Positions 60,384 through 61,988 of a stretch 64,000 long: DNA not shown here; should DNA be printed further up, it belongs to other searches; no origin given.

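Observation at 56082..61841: Translationally coupled five-gene acyl-tailoring cassette: FAAL, SDR reductase/epimerase, ACP, acyl-ACP dehydrogenase, B12-radical SAM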

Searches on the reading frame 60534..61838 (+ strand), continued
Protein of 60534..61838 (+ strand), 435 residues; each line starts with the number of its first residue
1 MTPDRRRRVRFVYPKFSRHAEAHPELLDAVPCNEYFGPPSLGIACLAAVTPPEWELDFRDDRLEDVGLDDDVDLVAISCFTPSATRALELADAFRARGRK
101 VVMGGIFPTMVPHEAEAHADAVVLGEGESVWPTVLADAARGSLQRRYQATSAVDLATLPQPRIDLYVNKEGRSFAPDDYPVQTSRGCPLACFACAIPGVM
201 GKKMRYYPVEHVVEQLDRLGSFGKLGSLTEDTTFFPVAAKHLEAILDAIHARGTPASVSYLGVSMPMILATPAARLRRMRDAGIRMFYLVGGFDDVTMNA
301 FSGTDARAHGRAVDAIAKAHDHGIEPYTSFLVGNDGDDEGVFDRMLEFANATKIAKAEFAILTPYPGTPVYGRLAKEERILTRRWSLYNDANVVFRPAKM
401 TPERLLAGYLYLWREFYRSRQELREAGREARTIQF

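Call 83: search_protein_representatives(protein=window:60534-61838:+)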
Query: 435 residues. Proteins with E-value up to 0.001 (for the whole library): 14351; up to 1e-10: 4951; up to 1e-30: 962. The best 150 are listed.
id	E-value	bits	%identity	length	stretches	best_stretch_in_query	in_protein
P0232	9.6e-142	489.4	53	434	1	8-435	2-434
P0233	2.5e-122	425.4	63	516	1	66-376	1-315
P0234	1.4e-107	376.8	45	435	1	8-422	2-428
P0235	4.0e-106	372.0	42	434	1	8-421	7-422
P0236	2.8e-102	359.3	56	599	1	5-320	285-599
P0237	1.7e-97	343.6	46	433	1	9-422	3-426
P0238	6.9e-91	321.8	43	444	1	8-424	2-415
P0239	2.0e-87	310.4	39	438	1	7-420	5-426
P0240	1.1e-86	308.0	55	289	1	154-431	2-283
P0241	5.0e-84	299.2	40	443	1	8-424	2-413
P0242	3.2e-80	286.7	67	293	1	8-193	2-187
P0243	2.7e-79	283.6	63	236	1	203-435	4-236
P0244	3.9e-79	283.1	39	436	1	8-426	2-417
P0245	9.8e-79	281.8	39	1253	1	9-430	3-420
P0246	1.2e-78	281.5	43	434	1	8-420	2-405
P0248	3.7e-77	276.6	37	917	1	8-420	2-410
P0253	1.3e-71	258.2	35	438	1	7-421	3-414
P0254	2.0e-70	254.4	51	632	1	70-312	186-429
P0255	4.2e-70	253.3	36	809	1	8-425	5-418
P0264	1.3e-63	231.9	33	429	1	8-420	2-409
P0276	2.5e-61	224.4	34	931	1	8-419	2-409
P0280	1.5e-60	221.9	37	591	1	40-421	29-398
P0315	2.1e-57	211.5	36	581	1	36-418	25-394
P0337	1.0e-54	202.6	61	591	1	267-435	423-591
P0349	7.0e-54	199.9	36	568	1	38-421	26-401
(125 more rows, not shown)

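Call 84: search_protein_families(library=pfam, proteins=[P0245, P0248, P0255, P0276, P0236, P0254, P0337, P0280, P0315, P0349], max_evalue=0.0001)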
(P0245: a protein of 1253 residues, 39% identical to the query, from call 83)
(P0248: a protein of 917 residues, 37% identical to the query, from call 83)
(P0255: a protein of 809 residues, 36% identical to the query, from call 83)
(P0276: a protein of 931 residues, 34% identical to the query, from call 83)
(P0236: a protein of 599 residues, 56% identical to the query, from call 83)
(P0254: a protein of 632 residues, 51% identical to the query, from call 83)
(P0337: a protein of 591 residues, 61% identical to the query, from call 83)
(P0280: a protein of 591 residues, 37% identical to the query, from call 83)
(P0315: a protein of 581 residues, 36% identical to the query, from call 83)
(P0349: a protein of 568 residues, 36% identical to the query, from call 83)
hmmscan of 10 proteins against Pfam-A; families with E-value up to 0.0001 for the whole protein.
P0245 (1253 aa): 4 families
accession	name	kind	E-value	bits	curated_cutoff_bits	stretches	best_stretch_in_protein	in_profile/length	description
PF00109.32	ketoacyl-synt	-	4.4e-42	144.9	20.8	2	444-676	5-251/252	Beta-ketoacyl synthase, N-terminal domain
PF02801.28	Ketoacyl-synt_C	-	1.6e-32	112.5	20.8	1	686-797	2-118/119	Beta-ketoacyl synthase, C-terminal domain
PF04055.27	Radical_SAM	-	1.3e-11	45.4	29.5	1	178-318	2-147/166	Radical SAM superfamily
PF02310.24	B12-binding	-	1e-05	25.8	32.1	1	37-128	14-116/121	B12 binding domain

P0248 (917 aa): 5 families
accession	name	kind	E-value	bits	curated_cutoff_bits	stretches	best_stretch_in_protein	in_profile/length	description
PF00109.32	ketoacyl-synt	-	1.9e-28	100.2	20.8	1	444-673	5-250/252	Beta-ketoacyl synthase, N-terminal domain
PF02801.28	Ketoacyl-synt_C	-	3.2e-25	88.9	20.8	1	683-795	1-118/119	Beta-ketoacyl synthase, C-terminal domain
PF02310.24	B12-binding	-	1.3e-09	38.4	32.1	1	69-131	51-119/121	B12 binding domain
PF04055.27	Radical_SAM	-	2.4e-07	31.5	29.5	1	178-282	2-109/166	Radical SAM superfamily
PF08545.16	ACP_syn_III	-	1.3e-05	25.5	24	1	596-630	3-37/80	3-Oxoacyl-[acyl-carrier-protein (ACP)] synthase III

P0255 (809 aa): 2 families
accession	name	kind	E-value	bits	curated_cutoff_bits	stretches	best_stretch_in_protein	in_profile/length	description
PF04055.27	Radical_SAM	-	3.8e-09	37.4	29.5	1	181-326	2-151/166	Radical SAM superfamily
PF02310.24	B12-binding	-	4.7e-05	23.6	32.1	1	41-131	15-116/121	B12 binding domain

P0276 (931 aa): 6 families
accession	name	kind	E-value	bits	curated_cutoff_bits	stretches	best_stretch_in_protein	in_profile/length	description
PF01593.30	Amino_oxidase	-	5.8e-23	82.3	19.8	1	461-912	1-430/443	Flavin containing amine oxidoreductase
PF13450.12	NAD_binding_8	-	9.5e-14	51.9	21.9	1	456-519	1-65/68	NAD(P)-binding Rossmann-like domain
PF04055.27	Radical_SAM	-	3.7e-12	47.2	29.5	1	176-323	1-151/166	Radical SAM superfamily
PF01266.30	DAO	-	1.2e-10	41.9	27.9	1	453-488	1-37/353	FAD dependent oxidoreductase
PF00890.30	FAD_binding_2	-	5.4e-08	32.9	20.4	1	453-489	1-37/414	FAD binding domain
PF02310.24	B12-binding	-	5.6e-07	29.9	32.1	1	66-131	49-120/121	B12 binding domain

P0236 (599 aa): 1 family
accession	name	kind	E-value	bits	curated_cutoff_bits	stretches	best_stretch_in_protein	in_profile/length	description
PF02310.24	B12-binding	-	4e-08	33.6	32.1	1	319-411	13-117/121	B12 binding domain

P0254 (632 aa): 1 family
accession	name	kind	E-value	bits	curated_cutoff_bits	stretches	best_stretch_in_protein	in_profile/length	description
PF02310.24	B12-binding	-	1.5e-08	34.9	32.1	1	187-249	51-119/121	B12 binding domain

P0337 (591 aa): 3 families
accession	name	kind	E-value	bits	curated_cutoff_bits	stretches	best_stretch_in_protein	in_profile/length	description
PF00501.34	AMP-binding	-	2e-26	93.2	29.9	1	4-158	164-320/384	AMP-binding enzyme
PF02771.21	Acyl-CoA_dh_N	-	1e-08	36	22.9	1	159-217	54-112/113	Acyl-CoA dehydrogenase, N-terminal domain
PF02770.24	Acyl-CoA_dh_M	-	1.2e-07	32.3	33.3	1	222-264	1-43/97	Acyl-CoA dehydrogenase, middle domain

P0280 (591 aa): 3 families
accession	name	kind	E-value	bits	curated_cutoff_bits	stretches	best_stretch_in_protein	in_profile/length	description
PF04055.27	Radical_SAM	-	1.4e-17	64.8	29.5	1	166-326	1-166/166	Radical SAM superfamily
PF02310.24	B12-binding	-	3.9e-09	36.8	32.1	1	41-119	26-116/121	B12 binding domain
PF13282.11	DUF4070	-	3.5e-06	27.5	22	1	345-405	1-60/144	Domain of unknown function (DUF4070)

P0315 (581 aa): 3 families
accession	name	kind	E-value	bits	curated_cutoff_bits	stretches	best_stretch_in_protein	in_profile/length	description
PF04055.27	Radical_SAM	-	1.5e-17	64.7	29.5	1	168-325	3-166/166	Radical SAM superfamily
PF02310.24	B12-binding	-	1.6e-11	44.5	32.1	1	42-118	28-115/121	B12 binding domain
PF13466.11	STAS_2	-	1.5e-05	25.5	29.2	1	483-561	1-77/80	STAS domain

P0349 (568 aa): 2 families
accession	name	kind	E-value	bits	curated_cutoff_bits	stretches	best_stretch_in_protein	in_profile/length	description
PF04055.27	Radical_SAM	-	1.2e-15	58.5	29.5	1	165-331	1-166/166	Radical SAM superfamily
PF02310.24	B12-binding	-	2e-09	37.7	32.1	1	54-120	46-118/121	B12 binding domain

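Call 85: search_protein_families(library=ncbifam, proteins=[P0245, P0248, P0276, P0255, P0234, P0235, P0238, P0239, P0253, P0264], max_evalue=1e-10)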
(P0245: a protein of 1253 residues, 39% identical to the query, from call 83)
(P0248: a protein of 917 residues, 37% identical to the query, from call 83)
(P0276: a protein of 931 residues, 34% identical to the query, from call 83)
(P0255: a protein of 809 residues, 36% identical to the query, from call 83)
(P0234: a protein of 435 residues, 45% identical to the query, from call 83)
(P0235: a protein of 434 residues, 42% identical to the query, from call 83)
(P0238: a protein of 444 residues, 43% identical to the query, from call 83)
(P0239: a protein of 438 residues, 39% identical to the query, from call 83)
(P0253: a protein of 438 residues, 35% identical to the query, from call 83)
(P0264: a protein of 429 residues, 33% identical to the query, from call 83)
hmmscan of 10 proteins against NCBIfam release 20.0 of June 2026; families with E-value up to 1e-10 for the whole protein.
P0245 (1253 aa): 23 families
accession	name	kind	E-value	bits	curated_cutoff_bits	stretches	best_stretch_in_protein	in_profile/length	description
TIGR03150.1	fabF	equivalog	4.5e-141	470.2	493.75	2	443-837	3-406/407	beta-ketoacyl-ACP synthase II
NF005589.0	PRK07314.1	subfamily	9.9e-134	446.2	387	2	442-840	5-412/413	beta-ketoacyl-ACP synthase II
NF006274.0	PRK08439.1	equivalog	1.4e-103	346.8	621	2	443-839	4-405/406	beta-ketoacyl-ACP synthase II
NF004970.0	PRK06333.1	subfamily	2.2e-101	339.8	525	2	442-841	5-423/424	beta-ketoacyl-ACP synthase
NF006434.0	PRK08722.1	equivalog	7.1e-98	328.2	759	2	441-839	4-413/414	beta-ketoacyl-ACP synthase II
NF006587.0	PRK09116.1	equivalog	2.7e-91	306.4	470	2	443-840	4-407/408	beta-ketoacyl-ACP synthase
NF006618.0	PRK09185.1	subfamily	2.1e-84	283.9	407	2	443-839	5-392/394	beta-ketoacyl-ACP synthase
NF005076.0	PRK06501.1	equivalog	3.1e-83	280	629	2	444-839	14-422/425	beta-ketoacyl-ACP synthase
NF058662.1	cispenta_AmcF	equivalog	1.1e-78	264.9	325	2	443-838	2-368/369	cispentacin biosynthesis acyltransferase subunit AmcF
NF005935.0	PRK07967.1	equivalog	8.7e-73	245.5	630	2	442-841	3-405/406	beta-ketoacyl-ACP synthase I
NF004618.0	PRK05952.1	equivalog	1.4e-66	225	455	2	443-839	4-382/384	beta-ketoacyl-ACP synthase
NF005490.0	PRK07103.1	equivalog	6.2e-65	219.9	445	2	442-839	5-412/414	polyketide beta-ketoacyl:acyl carrier protein synthase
NF005916.1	PRK07910.1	equivalog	1.8e-54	185.2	560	1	441-838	12-416/418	KasA/KasB family beta-ketoacyl-ACP synthase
NF041183.1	Pks2_ls1_myc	equivalog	9.2e-22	75.8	2400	1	584-799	155-374/2086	sulfolipid-1 biosynthesis phthioceranic/hydroxyphthioceranic acid synthase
NF045894.1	PKS_plus_SDR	equivalog_domain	1.4e-20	72.6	1740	1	584-802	155-381/1515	type I polyketide synthase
TIGR04013.1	B12_SAM_MJ_1487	hypoth_equivalog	4.7e-17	61.9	251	1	62-217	36-194/382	TIGR04013 family B12-binding domain/radical SAM domain-containing protein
TIGR04072.2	rSAM_ladder_B12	equivalog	8.5e-13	47.7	360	1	87-277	88-284/443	lipid biosynthesis B12-binding/radical SAM protein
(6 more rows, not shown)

P0248 (917 aa): 21 families
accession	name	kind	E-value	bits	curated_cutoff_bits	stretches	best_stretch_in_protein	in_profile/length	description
TIGR03150.1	fabF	equivalog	1.2e-78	264.6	493.75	1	442-836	2-406/407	beta-ketoacyl-ACP synthase II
NF005589.0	PRK07314.1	subfamily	3e-76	256.8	387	1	439-838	2-411/413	beta-ketoacyl-ACP synthase II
NF006618.0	PRK09185.1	subfamily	2.9e-65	220.8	407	1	442-838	4-392/394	beta-ketoacyl-ACP synthase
NF004970.0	PRK06333.1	subfamily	1.2e-63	215.4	525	1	439-838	2-421/424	beta-ketoacyl-ACP synthase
NF058662.1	cispenta_AmcF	equivalog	5.8e-60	203.2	325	1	444-837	3-368/369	cispentacin biosynthesis acyltransferase subunit AmcF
NF006274.0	PRK08439.1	equivalog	1.5e-58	198.6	621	1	443-838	4-405/406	beta-ketoacyl-ACP synthase II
NF006434.0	PRK08722.1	equivalog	4e-51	174.2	759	1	438-837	1-412/414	beta-ketoacyl-ACP synthase II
NF005076.0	PRK06501.1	equivalog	9.4e-50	169.7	629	1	443-838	13-422/425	beta-ketoacyl-ACP synthase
NF006587.0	PRK09116.1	equivalog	4.9e-47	160.6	470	1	441-838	2-406/408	beta-ketoacyl-ACP synthase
NF005935.0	PRK07967.1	equivalog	1.2e-43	149.5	630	1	441-838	2-403/406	beta-ketoacyl-ACP synthase I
NF004618.0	PRK05952.1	equivalog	2e-42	145.5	455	1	445-838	6-382/384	beta-ketoacyl-ACP synthase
NF005916.1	PRK07910.1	equivalog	1.9e-39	135.8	560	1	443-837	14-416/418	KasA/KasB family beta-ketoacyl-ACP synthase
NF005490.0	PRK07103.1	equivalog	7.7e-39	133.9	445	1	440-838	3-412/414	polyketide beta-ketoacyl:acyl carrier protein synthase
NF045894.1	PKS_plus_SDR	equivalog_domain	2.9e-24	84.8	1740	1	488-801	69-382/1515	type I polyketide synthase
NF040607.1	mycolic_Pks13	equivalog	2.9e-20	71.4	2100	1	489-838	168-525/1680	polyketide synthase Pks13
TIGR04013.1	B12_SAM_MJ_1487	hypoth_equivalog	7.2e-19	67.9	251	1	61-217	35-194/382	TIGR04013 family B12-binding domain/radical SAM domain-containing protein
TIGR04072.2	rSAM_ladder_B12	equivalog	2.4e-12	46.2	360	1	85-248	86-251/443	lipid biosynthesis B12-binding/radical SAM protein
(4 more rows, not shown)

P0276 (931 aa): 13 families
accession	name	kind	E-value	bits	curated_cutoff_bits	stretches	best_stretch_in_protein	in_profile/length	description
TIGR02734.1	crtI_fam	subfamily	2.4e-42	145.3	238.1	1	454-927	1-491/504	phytoene desaturase family protein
TIGR02730.1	carot_isom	equivalog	1.2e-38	133.2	586.9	1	452-922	1-486/493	carotenoid isomerase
TIGR02733.1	desat_CrtD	equivalog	2.5e-31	108.9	549.7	2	620-922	183-486/492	C-3',4' desaturase CrtD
NF058655.1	CrtID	equivalog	2e-28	99.5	640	1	609-916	163-473/478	bifunctional phytoene desaturase/3,4-desaturase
NF045637.1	carotdesatCrtDProt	equivalog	2.6e-26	92.2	580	1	610-911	167-469/485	1-hydroxycarotenoid 3,4-desaturase CrtD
NF042421.1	hydcarot_desat_CrtD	equivalog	8.8e-22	77.2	500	1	453-926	3-485/487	1-hydroxycarotenoid 3,4-desaturase CrtD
NF005560.0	PRK07233.1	equivalog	8.1e-19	67.8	252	0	455-541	4-89/435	hypothetical protein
TIGR04013.1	B12_SAM_MJ_1487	hypoth_equivalog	6.7e-18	64.7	251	1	56-214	31-192/382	TIGR04013 family B12-binding domain/radical SAM domain-containing protein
NF045689.1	BCarotKetCrtO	equivalog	2.2e-16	59.5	1000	0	451-490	3-42/563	beta-carotene ketolase CrtO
TIGR03467.1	HpnE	equivalog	2.2e-12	47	283.05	0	455-538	2-85/430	hydroxysqualene dehydroxylase HpnE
TIGR03471.1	HpnJ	equivalog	8.4e-12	44.7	577.6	1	178-408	202-434/472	hopanoid biosynthesis associated radical SAM protein HpnJ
TIGR04072.2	rSAM_ladder_B12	equivalog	1.9e-11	43.3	360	1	96-224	99-235/443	lipid biosynthesis B12-binding/radical SAM protein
TIGR02026.1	BchE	equivalog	7.4e-11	41.6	481.35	0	173-408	194-429/497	magnesium-protoporphyrin IX monomethyl ester anaerobic oxidative cyclase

P0255 (809 aa): 3 families
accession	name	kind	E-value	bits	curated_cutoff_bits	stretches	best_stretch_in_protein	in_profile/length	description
TIGR04013.1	B12_SAM_MJ_1487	hypoth_equivalog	1e-17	64.1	251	1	66-219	37-193/382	TIGR04013 family B12-binding domain/radical SAM domain-containing protein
TIGR04367.1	HpnR_B12_rSAM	equivalog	3.4e-11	42.4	650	1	97-405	88-408/490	hopanoid C-3 methylase HpnR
TIGR04072.2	rSAM_ladder_B12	equivalog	6.4e-11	41.5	360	1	91-232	89-239/443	lipid biosynthesis B12-binding/radical SAM protein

P0234 (435 aa): 3 families
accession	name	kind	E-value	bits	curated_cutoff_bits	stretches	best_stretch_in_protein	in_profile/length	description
TIGR04014.1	B12_SAM_MJ_0865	equivalog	1.4e-17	63.6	360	1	70-385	43-363/434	methyl-coenzyme M reductase glutamine C-methyltransferase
TIGR04072.2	rSAM_ladder_B12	equivalog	4.7e-14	51.9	360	1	82-393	87-384/443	lipid biosynthesis B12-binding/radical SAM protein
TIGR04013.1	B12_SAM_MJ_1487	hypoth_equivalog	2.4e-13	49.7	251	1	36-379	12-356/382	TIGR04013 family B12-binding domain/radical SAM domain-containing protein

P0235 (434 aa): 6 families
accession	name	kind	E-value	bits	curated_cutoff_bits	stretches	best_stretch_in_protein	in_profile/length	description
TIGR04013.1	B12_SAM_MJ_1487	hypoth_equivalog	5.7e-24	84.7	251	1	54-374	26-356/382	TIGR04013 family B12-binding domain/radical SAM domain-containing protein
TIGR02026.1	BchE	equivalog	4.1e-21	75.4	481.35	1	61-423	53-433/497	magnesium-protoporphyrin IX monomethyl ester anaerobic oxidative cyclase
TIGR04072.2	rSAM_ladder_B12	equivalog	5.5e-20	71.4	360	1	86-381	85-378/443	lipid biosynthesis B12-binding/radical SAM protein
TIGR04367.1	HpnR_B12_rSAM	equivalog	6.2e-17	61.3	650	1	55-390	38-386/490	hopanoid C-3 methylase HpnR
TIGR04014.1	B12_SAM_MJ_0865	equivalog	1.9e-15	56.6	360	1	70-420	37-400/434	methyl-coenzyme M reductase glutamine C-methyltransferase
TIGR03471.1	HpnJ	equivalog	4.7e-13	48.8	577.6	1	182-418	201-433/472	hopanoid biosynthesis associated radical SAM protein HpnJ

P0238 (444 aa): 5 families
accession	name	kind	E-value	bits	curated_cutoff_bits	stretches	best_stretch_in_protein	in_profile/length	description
TIGR04013.1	B12_SAM_MJ_1487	hypoth_equivalog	1.8e-22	79.7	251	1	50-212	25-190/382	TIGR04013 family B12-binding domain/radical SAM domain-containing protein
TIGR04072.2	rSAM_ladder_B12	equivalog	1.4e-14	53.6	360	1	82-214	84-221/443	lipid biosynthesis B12-binding/radical SAM protein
TIGR02026.1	BchE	equivalog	1.3e-12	47.4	481.35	0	70-411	65-431/497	magnesium-protoporphyrin IX monomethyl ester anaerobic oxidative cyclase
TIGR04014.1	B12_SAM_MJ_0865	equivalog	5.7e-12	45.2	360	0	176-214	163-201/434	methyl-coenzyme M reductase glutamine C-methyltransferase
TIGR03471.1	HpnJ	equivalog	8.7e-12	44.7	577.6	1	178-408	202-433/472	hopanoid biosynthesis associated radical SAM protein HpnJ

P0239 (438 aa): 3 families
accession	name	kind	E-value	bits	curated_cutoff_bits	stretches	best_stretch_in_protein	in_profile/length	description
TIGR04013.1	B12_SAM_MJ_1487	hypoth_equivalog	1.1e-17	64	251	1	39-220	12-192/382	TIGR04013 family B12-binding domain/radical SAM domain-containing protein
TIGR02026.1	BchE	equivalog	4.2e-14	52.3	481.35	1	58-435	52-440/497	magnesium-protoporphyrin IX monomethyl ester anaerobic oxidative cyclase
TIGR04072.2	rSAM_ladder_B12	equivalog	1.8e-12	46.6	360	1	87-232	88-234/443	lipid biosynthesis B12-binding/radical SAM protein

P0253 (438 aa): 4 families
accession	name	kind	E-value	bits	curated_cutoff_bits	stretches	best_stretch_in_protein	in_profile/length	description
TIGR04013.1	B12_SAM_MJ_1487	hypoth_equivalog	2.2e-19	69.5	251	1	57-216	30-192/382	TIGR04013 family B12-binding domain/radical SAM domain-containing protein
TIGR03471.1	HpnJ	equivalog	1.4e-14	53.9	577.6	1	180-410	202-433/472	hopanoid biosynthesis associated radical SAM protein HpnJ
TIGR02026.1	BchE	equivalog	4e-13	49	481.35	1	167-414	186-431/497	magnesium-protoporphyrin IX monomethyl ester anaerobic oxidative cyclase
TIGR04072.2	rSAM_ladder_B12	equivalog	4.4e-11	42.1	360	1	95-258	95-262/443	lipid biosynthesis B12-binding/radical SAM protein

P0264 (429 aa): 4 families
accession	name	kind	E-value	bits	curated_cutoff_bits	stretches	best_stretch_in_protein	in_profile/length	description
TIGR04072.2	rSAM_ladder_B12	equivalog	1e-13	50.7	360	1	68-214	72-223/443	lipid biosynthesis B12-binding/radical SAM protein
TIGR04013.1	B12_SAM_MJ_1487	hypoth_equivalog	1.3e-12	47.2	251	1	57-207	33-187/382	TIGR04013 family B12-binding domain/radical SAM domain-containing protein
TIGR04367.1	HpnR_B12_rSAM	equivalog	1.2e-11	43.8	650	1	96-378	92-386/490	hopanoid C-3 methylase HpnR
TIGR03471.1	HpnJ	equivalog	1.3e-11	44.1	577.6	0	177-376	203-400/472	hopanoid biosynthesis associated radical SAM protein HpnJ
